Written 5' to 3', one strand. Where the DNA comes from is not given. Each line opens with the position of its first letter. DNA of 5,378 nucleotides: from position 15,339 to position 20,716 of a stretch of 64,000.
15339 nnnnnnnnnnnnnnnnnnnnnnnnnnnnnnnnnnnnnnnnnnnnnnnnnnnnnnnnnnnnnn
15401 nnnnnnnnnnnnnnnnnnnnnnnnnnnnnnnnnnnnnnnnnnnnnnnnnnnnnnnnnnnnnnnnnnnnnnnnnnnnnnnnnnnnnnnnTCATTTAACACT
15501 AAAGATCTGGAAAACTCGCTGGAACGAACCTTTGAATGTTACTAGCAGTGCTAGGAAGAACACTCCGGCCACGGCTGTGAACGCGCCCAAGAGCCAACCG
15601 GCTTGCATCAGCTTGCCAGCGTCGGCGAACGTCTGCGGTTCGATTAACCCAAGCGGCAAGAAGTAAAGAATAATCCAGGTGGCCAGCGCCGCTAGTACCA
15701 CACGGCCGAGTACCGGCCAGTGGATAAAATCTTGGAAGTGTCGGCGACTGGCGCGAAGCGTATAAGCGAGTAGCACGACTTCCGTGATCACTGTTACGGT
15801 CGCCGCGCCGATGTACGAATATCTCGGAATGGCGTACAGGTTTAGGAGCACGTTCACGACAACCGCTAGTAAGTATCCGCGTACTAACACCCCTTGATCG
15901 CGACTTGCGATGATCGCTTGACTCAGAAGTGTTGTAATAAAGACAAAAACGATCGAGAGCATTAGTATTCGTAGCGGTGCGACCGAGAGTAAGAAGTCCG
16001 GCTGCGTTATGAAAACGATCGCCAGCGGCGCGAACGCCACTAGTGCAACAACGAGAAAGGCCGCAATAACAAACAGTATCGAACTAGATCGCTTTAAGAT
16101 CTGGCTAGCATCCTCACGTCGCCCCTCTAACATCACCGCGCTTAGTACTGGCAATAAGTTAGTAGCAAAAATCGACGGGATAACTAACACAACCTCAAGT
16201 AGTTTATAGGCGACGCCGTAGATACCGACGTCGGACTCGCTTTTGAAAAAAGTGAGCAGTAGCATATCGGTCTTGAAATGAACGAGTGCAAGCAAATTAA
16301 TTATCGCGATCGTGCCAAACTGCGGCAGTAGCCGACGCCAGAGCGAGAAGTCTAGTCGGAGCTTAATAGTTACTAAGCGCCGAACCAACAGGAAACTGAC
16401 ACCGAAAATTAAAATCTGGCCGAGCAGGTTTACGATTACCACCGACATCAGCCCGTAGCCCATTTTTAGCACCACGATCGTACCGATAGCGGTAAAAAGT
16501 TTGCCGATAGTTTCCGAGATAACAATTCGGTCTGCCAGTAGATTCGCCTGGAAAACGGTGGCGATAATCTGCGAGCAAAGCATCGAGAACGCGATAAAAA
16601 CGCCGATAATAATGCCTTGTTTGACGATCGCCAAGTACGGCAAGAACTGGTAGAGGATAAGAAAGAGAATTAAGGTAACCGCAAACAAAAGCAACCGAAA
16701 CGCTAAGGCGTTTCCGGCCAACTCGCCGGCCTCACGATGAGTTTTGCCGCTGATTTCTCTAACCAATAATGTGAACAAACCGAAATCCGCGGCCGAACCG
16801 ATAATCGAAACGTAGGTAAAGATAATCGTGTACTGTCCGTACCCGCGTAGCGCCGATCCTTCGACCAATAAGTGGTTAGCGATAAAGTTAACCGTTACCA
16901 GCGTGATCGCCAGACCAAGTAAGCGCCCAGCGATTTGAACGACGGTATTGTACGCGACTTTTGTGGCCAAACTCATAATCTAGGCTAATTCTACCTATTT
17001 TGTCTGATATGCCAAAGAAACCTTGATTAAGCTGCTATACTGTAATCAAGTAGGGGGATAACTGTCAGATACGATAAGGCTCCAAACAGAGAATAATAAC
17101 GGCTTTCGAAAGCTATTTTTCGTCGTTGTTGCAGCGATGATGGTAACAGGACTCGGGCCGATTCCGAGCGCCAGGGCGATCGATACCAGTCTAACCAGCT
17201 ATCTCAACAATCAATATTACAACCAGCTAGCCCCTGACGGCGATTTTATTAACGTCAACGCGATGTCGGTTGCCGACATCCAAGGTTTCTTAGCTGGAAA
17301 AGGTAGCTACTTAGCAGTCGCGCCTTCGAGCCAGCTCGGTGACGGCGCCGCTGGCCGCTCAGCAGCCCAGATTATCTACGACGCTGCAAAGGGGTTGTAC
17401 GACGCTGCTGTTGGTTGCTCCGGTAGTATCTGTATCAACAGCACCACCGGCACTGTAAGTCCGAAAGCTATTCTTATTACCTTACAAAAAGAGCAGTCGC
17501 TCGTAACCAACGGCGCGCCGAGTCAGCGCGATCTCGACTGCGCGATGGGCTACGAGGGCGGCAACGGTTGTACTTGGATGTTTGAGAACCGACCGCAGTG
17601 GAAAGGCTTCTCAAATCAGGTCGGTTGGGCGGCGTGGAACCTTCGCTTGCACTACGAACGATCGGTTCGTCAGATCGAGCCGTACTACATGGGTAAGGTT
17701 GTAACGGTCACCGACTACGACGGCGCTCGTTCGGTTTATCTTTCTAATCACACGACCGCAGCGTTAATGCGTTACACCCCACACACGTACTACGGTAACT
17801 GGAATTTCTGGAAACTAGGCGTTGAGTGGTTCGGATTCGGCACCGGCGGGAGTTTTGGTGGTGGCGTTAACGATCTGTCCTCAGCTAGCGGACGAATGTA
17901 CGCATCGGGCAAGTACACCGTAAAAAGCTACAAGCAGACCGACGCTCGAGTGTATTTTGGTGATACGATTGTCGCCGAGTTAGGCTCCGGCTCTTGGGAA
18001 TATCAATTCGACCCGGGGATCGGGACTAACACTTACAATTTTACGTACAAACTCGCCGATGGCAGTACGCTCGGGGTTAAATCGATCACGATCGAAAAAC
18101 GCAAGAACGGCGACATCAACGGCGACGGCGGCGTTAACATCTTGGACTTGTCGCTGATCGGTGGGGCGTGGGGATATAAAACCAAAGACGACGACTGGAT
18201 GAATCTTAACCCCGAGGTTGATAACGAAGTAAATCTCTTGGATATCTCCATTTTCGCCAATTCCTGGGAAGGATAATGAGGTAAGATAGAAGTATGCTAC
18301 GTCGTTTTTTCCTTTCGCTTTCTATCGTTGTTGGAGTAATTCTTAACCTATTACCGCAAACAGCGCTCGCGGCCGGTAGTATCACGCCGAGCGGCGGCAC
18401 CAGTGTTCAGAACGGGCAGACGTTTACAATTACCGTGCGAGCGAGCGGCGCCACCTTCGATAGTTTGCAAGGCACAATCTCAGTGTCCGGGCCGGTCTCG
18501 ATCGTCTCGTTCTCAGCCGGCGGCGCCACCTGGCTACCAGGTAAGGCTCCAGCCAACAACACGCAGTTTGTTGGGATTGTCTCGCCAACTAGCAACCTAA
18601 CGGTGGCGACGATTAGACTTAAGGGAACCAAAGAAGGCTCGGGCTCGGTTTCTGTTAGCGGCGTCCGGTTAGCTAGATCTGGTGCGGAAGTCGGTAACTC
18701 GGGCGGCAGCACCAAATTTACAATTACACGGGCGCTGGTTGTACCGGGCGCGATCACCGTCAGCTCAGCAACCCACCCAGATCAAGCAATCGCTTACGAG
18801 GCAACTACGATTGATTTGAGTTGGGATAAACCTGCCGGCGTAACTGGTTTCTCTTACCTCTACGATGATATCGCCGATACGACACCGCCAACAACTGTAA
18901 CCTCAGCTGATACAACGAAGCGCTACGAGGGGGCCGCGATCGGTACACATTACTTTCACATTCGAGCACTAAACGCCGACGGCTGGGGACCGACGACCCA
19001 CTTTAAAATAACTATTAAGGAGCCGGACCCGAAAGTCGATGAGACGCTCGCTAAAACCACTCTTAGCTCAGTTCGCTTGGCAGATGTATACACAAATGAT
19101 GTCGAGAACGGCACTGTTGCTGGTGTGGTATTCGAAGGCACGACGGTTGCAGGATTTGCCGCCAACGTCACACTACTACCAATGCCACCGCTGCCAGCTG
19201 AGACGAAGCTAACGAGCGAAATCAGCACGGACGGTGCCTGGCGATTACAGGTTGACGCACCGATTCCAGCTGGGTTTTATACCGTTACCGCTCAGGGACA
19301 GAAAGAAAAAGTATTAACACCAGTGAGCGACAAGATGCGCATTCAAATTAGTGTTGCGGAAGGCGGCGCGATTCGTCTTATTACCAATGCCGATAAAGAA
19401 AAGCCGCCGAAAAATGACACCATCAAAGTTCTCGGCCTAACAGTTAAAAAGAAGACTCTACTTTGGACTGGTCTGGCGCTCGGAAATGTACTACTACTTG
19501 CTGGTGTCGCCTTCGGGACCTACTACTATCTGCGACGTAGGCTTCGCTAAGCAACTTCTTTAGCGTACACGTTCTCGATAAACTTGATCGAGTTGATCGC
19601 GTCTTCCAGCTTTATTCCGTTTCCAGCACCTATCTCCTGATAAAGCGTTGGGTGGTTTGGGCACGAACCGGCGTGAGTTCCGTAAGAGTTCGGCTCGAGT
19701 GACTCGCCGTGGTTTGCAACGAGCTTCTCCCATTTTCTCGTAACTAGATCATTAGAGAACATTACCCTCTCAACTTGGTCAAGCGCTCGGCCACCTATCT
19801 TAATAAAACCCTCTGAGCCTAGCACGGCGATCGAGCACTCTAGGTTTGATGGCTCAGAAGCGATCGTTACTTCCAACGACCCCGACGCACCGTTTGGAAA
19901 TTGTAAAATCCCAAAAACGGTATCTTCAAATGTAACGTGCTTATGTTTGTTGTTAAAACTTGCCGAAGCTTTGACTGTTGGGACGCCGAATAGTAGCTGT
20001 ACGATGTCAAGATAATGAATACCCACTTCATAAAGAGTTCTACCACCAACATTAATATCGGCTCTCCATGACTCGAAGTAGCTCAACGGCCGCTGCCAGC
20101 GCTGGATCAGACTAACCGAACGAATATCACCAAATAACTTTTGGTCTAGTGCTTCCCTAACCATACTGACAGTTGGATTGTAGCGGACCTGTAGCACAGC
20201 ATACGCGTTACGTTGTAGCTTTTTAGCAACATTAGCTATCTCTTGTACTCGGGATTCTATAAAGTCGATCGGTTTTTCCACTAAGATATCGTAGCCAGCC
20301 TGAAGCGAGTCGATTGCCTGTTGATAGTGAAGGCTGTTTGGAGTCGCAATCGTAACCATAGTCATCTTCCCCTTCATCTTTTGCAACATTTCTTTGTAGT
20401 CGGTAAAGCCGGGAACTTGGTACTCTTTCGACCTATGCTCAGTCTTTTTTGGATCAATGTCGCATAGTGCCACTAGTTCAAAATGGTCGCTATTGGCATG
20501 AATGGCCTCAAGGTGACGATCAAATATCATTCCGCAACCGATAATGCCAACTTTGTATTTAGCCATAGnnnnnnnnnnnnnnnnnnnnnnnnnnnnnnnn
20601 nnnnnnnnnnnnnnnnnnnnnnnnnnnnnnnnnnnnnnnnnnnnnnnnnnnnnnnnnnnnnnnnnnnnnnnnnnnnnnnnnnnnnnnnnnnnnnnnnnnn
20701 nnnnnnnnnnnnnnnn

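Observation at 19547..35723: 16-kb low-GC glycosylation island encoding a 2,3-diacetamido-sugar enzyme set, two GT-C-like giant membrane proteins, four GTs and a flippase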

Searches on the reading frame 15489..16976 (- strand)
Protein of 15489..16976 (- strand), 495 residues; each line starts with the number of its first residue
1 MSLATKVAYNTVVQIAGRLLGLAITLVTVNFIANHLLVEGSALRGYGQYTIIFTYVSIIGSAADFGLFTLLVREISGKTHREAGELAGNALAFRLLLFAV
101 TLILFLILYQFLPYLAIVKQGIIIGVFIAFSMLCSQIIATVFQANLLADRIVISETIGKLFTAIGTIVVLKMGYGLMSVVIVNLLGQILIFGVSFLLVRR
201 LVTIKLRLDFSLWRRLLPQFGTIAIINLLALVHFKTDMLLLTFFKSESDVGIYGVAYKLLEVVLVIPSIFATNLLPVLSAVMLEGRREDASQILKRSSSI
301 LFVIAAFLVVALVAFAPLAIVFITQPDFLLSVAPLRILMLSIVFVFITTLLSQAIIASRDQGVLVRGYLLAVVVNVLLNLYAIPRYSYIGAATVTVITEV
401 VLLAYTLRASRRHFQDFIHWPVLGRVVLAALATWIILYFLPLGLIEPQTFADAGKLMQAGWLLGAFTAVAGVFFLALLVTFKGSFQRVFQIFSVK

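Call 4: search_protein_families(library=pfam, proteins=[window:15489-16976:-])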
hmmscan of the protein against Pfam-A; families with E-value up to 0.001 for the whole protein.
window:15489-16976:- (495 aa): 2 families
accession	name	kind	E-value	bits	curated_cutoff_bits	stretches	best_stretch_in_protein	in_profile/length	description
PF01943.22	Polysacc_synt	-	4.8e-11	43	28.2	1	5-281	3-273/274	Polysaccharide biosynthesis protein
PF01554.23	MatE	-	4.1e-05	23.8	24.9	1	223-379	2-159/161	MatE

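Call 63: search_protein_families(library=ncbifam, proteins=[window:15489-16976:-], max_evalue=0.00001)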
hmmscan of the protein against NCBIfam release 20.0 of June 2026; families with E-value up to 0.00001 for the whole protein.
window:15489-16976:- (495 aa): 1 family
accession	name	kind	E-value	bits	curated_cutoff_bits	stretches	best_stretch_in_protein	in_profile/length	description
NF041871.1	Wzx_EPS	equivalog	3.4e-16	59.1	800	1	12-399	6-388/492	exopolysaccharide biosynthesis flippase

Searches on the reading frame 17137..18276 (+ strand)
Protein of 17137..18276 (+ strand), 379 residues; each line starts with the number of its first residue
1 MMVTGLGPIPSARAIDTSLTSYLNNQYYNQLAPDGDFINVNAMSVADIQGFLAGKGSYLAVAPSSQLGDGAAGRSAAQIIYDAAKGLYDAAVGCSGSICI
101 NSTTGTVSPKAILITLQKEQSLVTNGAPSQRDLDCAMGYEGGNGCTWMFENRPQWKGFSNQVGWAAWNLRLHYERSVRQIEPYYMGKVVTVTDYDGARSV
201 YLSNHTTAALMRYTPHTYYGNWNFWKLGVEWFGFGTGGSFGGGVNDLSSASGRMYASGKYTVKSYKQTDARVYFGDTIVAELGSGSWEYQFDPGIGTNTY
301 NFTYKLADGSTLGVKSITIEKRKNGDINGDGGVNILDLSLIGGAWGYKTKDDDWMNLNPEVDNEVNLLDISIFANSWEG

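Call 4: search_protein_families(library=pfam, proteins=[window:17137-18276:+])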
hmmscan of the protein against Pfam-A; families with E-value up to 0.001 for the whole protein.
window:17137-18276:+ (379 aa): 0 families

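Call 11: search_protein_families(library=pfam, proteins=[window:17137-18276:+], max_evalue=10)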
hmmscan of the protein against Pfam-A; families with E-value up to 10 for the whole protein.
window:17137-18276:+ (379 aa): 2 families
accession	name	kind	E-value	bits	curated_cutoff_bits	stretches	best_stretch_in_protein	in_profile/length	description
PF00404.24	Dockerin_1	-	0.0035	17.9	22.9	1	325-372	2-51/57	Dockerin type I domain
PF08043.17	Xin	-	0.029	14.4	20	1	145-153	6-14/16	Xin repeat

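Call 66: search_protein_families(library=phrogs, proteins=[window:17137-18276:+], max_evalue=0.01)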
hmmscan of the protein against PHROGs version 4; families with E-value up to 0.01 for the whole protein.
window:17137-18276:+ (379 aa): 0 families

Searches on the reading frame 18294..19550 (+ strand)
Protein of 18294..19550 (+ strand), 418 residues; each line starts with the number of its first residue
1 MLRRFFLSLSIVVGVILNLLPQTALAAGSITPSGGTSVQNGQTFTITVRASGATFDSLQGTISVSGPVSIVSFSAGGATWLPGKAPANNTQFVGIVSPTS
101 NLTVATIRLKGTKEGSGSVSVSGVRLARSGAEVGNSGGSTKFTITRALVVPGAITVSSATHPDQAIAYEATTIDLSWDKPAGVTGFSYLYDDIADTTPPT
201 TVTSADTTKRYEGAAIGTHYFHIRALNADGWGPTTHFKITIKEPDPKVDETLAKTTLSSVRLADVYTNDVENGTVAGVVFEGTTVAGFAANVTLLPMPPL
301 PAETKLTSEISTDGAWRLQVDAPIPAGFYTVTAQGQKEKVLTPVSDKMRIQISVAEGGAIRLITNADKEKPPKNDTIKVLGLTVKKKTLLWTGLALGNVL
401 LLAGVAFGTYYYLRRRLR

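Call 4: search_protein_families(library=pfam, proteins=[window:18294-19550:+])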
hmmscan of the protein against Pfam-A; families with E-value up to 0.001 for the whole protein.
window:18294-19550:+ (418 aa): 0 families

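Call 11: search_protein_families(library=pfam, proteins=[window:18294-19550:+], max_evalue=10)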
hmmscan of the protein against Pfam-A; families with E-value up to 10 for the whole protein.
window:18294-19550:+ (418 aa): 7 families
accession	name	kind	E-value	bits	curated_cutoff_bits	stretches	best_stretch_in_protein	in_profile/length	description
PF17957.7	Big_7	-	0.0021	19.1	24.1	2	93-141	3-53/70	Bacterial Ig domain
PF08948.16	PRD1_P5_spike_N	-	0.0087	16.5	25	1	164-223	32-92/126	Bacteriophage PRD1, P5, spike N-terminal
PF03793.24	PASTA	-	0.1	13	23.2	1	30-48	44-62/64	PASTA domain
PF23748.1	Beta-prop_LRRK2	-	0.15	11.5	26.9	1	367-402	264-299/359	LRRK2 beta propeller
PF09307.15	MHC2-interact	-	0.17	12.2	26.9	1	386-415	28-57/109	CLIP, MHC2 interacting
PF18715.7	Phage_spike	-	0.24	11.8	28.2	1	98-124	22-48/53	Phage spike trimer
PF04213.18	HtaA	-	0.25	12.3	24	1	24-73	19-68/164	Htaa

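Call 66: search_protein_families(library=phrogs, proteins=[window:18294-19550:+], max_evalue=0.01)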
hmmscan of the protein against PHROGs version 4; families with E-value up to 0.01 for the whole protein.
window:18294-19550:+ (418 aa): 0 families

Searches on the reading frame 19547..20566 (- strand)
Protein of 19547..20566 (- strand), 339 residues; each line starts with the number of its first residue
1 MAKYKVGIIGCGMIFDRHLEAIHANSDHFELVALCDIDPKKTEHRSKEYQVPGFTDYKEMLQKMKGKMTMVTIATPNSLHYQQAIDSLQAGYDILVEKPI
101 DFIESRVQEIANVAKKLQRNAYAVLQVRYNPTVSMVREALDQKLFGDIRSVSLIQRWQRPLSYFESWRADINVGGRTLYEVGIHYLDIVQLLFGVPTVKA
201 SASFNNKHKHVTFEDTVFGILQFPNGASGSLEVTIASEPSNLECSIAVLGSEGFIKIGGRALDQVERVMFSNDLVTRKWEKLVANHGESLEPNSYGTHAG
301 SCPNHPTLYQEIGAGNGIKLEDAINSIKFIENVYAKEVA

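Call 3: search_protein_families(library=pfam, proteins=[window:19547-20566:-])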
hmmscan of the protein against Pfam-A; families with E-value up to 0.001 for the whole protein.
window:19547-20566:- (339 aa): 3 families
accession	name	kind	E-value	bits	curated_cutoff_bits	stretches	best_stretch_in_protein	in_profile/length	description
PF01408.29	GFO_IDH_MocA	-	2.3e-25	90.1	24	1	5-119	2-114/120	Oxidoreductase family, NAD-binding Rossmann fold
PF22725.1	GFO_IDH_MocA_C3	-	2.6e-22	79.6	27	1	135-255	3-123/124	GFO/IDH/MocA C-terminal domain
PF02894.22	GFO_IDH_MocA_C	-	5.2e-20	72.6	22.9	1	137-335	1-208/218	Oxidoreductase family, C-terminal alpha/beta domain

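Call 6: search_protein_families(library=ncbifam, proteins=[window:19547-20566:-], max_evalue=0.01)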
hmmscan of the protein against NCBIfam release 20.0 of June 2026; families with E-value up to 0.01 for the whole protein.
window:19547-20566:- (339 aa): 13 families
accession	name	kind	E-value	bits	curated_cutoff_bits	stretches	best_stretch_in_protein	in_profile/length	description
NF040723.1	UDP-GlcNAcDh_Arch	equivalog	9.3e-32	110.7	450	1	5-255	2-235/302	UDP-N-acetylglucosamine 3-dehydrogenase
TIGR04380.1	myo_inos_iolG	equivalog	5.1e-28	97.9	355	1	3-268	1-262/330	inositol 2-dehydrogenase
NF052479.1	LevoglcsnDh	equivalog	7.9e-19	67.6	650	2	2-194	2-203/386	levoglucosan dehydrogenase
NF008607.0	PRK11579.1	subfamily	4e-15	55.7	330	1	3-224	4-219/346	oxidoreductase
NF041392.1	XylDh_Gfo6_Halo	equivalog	5.9e-14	51.6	350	1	6-258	19-276/350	D-xylose 1-dehydrogenase Gfo6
NF058561.1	BT_2158_fam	equivalog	1.3e-12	47.1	750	1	9-152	41-181/487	glycoside 3-dehydrogenase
NF052679.1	InsChiInosDhIolG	equivalog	8.2e-11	41.5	540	1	5-258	4-251/343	bifunctional inositol 2-dehydrogenase/D-chiro-inositol 1-dehydrogenase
NF007574.0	PRK10206.1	equivalog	1e-09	37.9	352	1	10-201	9-195/345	oxidoreductase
NF058563.1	BT_2159_fam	equivalog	2.2e-07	30.2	650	1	5-191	2-181/350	disaccharide 3-dehydrogenase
TIGR03944.1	dehyd_SbnB_fam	equivalog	2.9e-07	29.8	326.9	1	5-91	134-222/327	2,3-diaminopropionate biosynthesis protein SbnB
NF009830.0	PRK13304.1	equivalog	4.3e-07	29.6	267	1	5-122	3-117/265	aspartate dehydrogenase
NF003995.0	PRK05472.2-4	subfamily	5.2e-05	22.9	126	1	3-89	83-166/213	redox-sensing transcriptional repressor Rex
NF003992.0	PRK05472.2-1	equivalog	0.0049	16.1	226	1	4-89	99-181/249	redox-sensing transcriptional repressor Rex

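Call 23: search_solved_structures(query=window:19547-20566:-, max_evalue=1e-10)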
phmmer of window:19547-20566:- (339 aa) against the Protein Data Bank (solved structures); distinct sequences matched with E-value up to 1e-10: 19.
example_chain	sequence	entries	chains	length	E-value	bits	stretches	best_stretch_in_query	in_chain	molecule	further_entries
3q2i_A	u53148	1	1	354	3.5e-39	138.6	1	3-272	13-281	dehydrogenase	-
3q2k_A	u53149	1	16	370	7.2e-37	131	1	3-271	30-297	oxidoreductase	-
8tdi_L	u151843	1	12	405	3e-25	92.8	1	27-231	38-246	P2B11 Glucuronide-3-dehydrogenase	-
7xr9_A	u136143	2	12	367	3.4e-18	69.6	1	1-204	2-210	DgpA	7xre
8qc2_A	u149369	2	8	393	8.1e-15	58.5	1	5-253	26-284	Gfo/Idh/MocA family oxidoreductase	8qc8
6jw6_A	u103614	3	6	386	1.1e-14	58.1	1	3-204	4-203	Dehydrogenase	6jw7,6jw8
9m3d_B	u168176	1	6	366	1.3e-14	57.9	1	2-270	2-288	DgpA1 from W974-1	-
3e18_A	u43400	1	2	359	1.3e-14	57.8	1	2-234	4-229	oxidoreductase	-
8qc3_A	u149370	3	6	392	3.3e-14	56.5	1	5-253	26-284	Oxidoreductase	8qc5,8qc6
3oa2_A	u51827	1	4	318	4.3e-14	56.2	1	11-196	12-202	WbpB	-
3o9z_A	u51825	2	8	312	5e-14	55.9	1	52-195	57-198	Lipopolysaccharide biosynthesis protein wbpB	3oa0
4gqa_A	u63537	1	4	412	8e-14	55.3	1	2-211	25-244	NAD binding Oxidoreductase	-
9m37_A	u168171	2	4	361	4.9e-13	52.7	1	5-234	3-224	P581a DgpA2 and isoorientin complex structure | Gfo/Idh/MocA family protein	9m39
3cea_A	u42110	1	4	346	5.4e-13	52.5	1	5-273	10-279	Myo-inositol 2-dehydrogenase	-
6a3f_A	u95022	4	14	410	4e-12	49.7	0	68-195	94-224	Putative dehydrogenase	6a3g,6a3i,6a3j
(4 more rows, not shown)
